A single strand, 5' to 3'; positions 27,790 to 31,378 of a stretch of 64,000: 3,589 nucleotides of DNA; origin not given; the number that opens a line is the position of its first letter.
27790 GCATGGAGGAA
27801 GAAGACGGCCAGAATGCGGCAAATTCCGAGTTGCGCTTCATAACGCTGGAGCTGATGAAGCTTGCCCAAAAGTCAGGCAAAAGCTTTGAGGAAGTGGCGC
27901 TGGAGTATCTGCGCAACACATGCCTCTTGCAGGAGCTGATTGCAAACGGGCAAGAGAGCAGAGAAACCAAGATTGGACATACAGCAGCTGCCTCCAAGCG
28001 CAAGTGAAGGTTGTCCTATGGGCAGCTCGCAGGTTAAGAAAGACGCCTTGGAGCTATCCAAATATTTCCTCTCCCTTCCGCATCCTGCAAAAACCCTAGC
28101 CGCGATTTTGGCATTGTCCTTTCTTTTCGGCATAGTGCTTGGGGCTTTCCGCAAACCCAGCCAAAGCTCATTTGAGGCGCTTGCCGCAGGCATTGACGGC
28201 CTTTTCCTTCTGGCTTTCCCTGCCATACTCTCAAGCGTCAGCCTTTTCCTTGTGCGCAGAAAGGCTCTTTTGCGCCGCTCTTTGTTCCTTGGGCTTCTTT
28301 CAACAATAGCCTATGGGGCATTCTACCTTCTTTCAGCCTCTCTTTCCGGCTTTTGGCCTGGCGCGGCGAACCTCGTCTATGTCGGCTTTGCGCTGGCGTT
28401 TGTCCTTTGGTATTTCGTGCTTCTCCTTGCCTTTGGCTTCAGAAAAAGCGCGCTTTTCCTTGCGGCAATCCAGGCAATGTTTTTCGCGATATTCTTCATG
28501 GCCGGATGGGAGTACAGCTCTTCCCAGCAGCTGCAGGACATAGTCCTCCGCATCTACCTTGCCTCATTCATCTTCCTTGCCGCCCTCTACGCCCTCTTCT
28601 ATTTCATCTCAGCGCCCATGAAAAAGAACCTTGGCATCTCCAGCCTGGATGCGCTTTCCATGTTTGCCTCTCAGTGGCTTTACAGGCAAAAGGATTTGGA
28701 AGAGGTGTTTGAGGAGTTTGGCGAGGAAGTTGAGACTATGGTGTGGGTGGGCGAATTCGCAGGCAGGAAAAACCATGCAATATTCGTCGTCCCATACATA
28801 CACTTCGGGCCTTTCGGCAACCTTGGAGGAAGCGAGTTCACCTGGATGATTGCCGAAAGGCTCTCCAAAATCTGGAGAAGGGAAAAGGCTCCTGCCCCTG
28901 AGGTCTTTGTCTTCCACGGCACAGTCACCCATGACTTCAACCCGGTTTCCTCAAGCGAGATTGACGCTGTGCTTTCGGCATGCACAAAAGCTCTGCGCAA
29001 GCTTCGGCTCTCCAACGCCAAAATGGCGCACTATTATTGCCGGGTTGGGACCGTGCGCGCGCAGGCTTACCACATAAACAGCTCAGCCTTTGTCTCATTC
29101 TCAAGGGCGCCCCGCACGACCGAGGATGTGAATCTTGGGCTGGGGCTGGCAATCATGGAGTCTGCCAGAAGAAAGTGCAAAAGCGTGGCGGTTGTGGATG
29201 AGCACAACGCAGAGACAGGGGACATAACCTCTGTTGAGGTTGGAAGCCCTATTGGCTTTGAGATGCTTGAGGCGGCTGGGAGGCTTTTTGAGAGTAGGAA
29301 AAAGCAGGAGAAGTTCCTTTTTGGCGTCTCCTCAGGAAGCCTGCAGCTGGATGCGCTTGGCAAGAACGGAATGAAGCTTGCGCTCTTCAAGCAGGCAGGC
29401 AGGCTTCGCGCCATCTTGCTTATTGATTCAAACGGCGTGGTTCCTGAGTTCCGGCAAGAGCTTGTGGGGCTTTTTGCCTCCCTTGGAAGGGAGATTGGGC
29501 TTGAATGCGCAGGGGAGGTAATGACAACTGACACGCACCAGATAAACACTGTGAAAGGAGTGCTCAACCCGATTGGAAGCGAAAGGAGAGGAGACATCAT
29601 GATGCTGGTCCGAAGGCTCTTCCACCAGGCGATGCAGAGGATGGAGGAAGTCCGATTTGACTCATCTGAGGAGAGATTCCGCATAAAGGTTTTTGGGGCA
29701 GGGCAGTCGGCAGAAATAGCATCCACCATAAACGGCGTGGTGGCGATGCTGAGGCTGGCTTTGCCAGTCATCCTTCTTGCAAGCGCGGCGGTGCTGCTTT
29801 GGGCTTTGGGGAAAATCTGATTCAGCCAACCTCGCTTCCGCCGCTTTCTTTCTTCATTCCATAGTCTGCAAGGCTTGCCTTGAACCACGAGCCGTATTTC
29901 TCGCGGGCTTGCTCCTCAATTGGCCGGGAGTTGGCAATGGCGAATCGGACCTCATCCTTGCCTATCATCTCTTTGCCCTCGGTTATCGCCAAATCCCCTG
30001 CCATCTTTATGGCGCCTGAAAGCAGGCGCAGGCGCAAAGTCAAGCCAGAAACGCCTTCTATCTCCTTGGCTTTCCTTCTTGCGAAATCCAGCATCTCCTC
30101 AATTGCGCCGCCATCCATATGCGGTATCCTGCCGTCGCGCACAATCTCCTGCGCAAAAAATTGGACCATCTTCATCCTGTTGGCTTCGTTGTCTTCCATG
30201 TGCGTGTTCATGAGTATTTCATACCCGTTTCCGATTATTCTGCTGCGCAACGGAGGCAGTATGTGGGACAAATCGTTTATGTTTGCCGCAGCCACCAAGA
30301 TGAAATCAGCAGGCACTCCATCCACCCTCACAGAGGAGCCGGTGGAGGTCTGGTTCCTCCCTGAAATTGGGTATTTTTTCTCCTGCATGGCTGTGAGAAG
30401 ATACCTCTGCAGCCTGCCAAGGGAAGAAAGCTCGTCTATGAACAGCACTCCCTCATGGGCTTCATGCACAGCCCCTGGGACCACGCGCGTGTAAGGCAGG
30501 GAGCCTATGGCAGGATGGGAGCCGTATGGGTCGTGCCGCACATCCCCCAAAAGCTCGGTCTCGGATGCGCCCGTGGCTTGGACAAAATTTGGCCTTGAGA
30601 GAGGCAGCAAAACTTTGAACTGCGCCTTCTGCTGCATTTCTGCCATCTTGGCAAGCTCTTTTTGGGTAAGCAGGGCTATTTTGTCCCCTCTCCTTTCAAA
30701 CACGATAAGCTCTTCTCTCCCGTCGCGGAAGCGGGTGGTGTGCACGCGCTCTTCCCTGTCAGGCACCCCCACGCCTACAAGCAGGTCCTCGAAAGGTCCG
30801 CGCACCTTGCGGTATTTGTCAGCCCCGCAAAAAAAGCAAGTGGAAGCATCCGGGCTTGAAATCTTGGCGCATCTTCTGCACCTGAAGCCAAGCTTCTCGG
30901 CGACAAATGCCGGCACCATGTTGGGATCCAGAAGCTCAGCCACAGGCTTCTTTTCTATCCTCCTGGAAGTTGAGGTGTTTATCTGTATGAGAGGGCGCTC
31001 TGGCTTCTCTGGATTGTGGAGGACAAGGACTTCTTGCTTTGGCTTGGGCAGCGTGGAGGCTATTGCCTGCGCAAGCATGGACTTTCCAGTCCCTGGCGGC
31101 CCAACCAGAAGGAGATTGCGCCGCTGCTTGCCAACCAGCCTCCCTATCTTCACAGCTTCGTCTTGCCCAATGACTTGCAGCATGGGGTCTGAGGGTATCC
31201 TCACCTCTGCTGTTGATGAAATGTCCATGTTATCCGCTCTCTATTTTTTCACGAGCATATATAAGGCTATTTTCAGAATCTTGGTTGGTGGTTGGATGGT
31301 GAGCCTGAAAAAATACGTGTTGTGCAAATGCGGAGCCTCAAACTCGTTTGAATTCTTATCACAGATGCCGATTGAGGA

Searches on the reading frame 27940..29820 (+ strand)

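Call 9: search_protein_families(library=ncbifam, proteins=[window:27940-29820:+])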
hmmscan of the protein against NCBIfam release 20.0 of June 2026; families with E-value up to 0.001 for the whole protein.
window:27940-29820:+ (626 aa): 0 families

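Call 34: search_protein_families(library=pfam, max_evalue=0.000001, proteins=[window:27940-29820:+])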
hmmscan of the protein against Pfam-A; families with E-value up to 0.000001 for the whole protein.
window:27940-29820:+ (626 aa): 1 family
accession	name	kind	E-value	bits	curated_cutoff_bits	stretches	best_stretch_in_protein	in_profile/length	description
PF09843.14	DUF2070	-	9.8e-109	364.6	30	1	39-618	4-560/561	Predicted membrane protein (DUF2070)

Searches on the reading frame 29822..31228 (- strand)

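Call 9: search_protein_families(library=ncbifam, proteins=[window:29822-31228:-])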
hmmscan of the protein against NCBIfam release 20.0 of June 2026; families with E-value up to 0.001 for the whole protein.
window:29822-31228:- (468 aa): 21 families
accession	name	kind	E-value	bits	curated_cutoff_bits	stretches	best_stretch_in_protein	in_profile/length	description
TIGR00764.1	lon_rel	equivalog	3.9e-100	336.2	516.6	2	211-450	170-407/608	ATP-dependent protease LonB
TIGR00368.1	TIGR00368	hypoth_equivalog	2.3e-12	46.3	362.4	1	16-66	191-241/499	YifB family Mg chelatase-like AAA ATPase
NF007365.0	PRK09862.1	equivalog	3.8e-11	42.3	530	1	14-64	188-238/506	YifB family Mg chelatase-like AAA ATPase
TIGR02902.1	spore_lonB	equivalog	6.5e-11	41.5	723.3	1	226-341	143-265/531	ATP-dependent protease LonB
NF038308.1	RNA_repair_RtcR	equivalog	9.1e-11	41.3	650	1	251-294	271-315/530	RNA repair transcriptional activator RtcR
TIGR02903.1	spore_lon_C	equivalog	3.5e-10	39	678.8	1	227-342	233-356/615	Lon family ATP-dependent protease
NF008004.0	PRK10733.1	equivalog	5.4e-05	21.4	1008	1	24-58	173-207/644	ATP-dependent zinc metalloprotease FtsH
TIGR01241.2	FtsH_fam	equivalog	5.9e-05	22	600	1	30-57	189-216/598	ATP-dependent zinc metalloprotease FtsH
NF038214.1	IS21_help_AAA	equivalog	6.3e-05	22.8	200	1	35-60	89-114/232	IS21-like element helper ATPase IstB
TIGR00635.1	ruvB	equivalog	0.00014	21.1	299.05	0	35-61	29-55/305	Holliday junction branch migration DNA helicase RuvB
NF003745.1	PRK05342.1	equivalog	0.00019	20.4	359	0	34-62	107-135/418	ATP-dependent Clp protease ATP-binding subunit ClpX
NF000868.0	PRK00080.1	equivalog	0.0002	20.4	282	0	35-60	50-75/330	Holliday junction branch migration DNA helicase RuvB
NF042959.1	IteA_antiphage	equivalog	0.00023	20.4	510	0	36-62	125-151/367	anti-phage ATPase IteA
NF009881.0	PRK13341.1-2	equivalog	0.00026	19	651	1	18-59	29-75/736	AAA family ATPase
NF003069.1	PRK03992.1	subfamily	0.00036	19.8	500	0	38-58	167-187/379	proteasome-activating nucleotidase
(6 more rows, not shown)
